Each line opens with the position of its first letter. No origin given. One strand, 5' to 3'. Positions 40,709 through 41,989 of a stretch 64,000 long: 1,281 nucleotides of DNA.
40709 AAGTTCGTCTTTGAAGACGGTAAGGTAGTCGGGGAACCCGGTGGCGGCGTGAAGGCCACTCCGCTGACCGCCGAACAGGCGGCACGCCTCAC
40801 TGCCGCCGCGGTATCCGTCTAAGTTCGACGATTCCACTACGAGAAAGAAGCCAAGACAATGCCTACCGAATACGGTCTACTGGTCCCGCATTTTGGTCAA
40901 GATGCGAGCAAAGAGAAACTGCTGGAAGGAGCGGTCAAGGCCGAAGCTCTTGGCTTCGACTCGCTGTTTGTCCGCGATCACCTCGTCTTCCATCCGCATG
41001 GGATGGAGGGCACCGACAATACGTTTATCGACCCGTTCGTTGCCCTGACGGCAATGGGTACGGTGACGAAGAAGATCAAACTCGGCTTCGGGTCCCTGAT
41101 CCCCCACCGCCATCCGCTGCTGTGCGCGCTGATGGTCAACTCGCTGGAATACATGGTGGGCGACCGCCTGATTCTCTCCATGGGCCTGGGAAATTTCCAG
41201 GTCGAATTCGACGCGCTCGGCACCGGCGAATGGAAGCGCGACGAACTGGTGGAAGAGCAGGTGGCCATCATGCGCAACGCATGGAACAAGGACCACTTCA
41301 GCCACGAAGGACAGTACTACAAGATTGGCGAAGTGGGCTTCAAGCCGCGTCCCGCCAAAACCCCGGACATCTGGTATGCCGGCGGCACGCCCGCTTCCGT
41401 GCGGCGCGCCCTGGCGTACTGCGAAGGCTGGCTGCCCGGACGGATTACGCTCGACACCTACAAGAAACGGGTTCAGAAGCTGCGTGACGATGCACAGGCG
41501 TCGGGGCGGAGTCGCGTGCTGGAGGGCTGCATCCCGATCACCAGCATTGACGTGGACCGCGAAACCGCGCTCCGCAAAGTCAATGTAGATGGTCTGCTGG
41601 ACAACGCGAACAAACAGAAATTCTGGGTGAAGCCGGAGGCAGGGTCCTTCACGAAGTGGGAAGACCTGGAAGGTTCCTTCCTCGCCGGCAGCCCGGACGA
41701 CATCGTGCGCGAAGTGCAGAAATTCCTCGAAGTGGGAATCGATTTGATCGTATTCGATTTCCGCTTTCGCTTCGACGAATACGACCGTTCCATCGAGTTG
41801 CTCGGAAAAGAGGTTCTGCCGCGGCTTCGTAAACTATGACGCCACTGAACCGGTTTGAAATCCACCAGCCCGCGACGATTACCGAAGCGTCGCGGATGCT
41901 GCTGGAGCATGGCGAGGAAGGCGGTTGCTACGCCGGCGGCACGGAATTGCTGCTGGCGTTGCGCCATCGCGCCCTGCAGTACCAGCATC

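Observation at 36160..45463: Nine-gene Mo-hydroxylase / cyclic amidohydrolase / LLM / M20 / DASS operon: candidate F420-linked N-heterocycle (purine- or pyrimidine-like) catabolic pathway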

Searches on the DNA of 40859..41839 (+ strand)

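Call 96: search_rna_families(sources=[L002, L007, L008, L017, L020, L025, L092], threshold=gathering)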
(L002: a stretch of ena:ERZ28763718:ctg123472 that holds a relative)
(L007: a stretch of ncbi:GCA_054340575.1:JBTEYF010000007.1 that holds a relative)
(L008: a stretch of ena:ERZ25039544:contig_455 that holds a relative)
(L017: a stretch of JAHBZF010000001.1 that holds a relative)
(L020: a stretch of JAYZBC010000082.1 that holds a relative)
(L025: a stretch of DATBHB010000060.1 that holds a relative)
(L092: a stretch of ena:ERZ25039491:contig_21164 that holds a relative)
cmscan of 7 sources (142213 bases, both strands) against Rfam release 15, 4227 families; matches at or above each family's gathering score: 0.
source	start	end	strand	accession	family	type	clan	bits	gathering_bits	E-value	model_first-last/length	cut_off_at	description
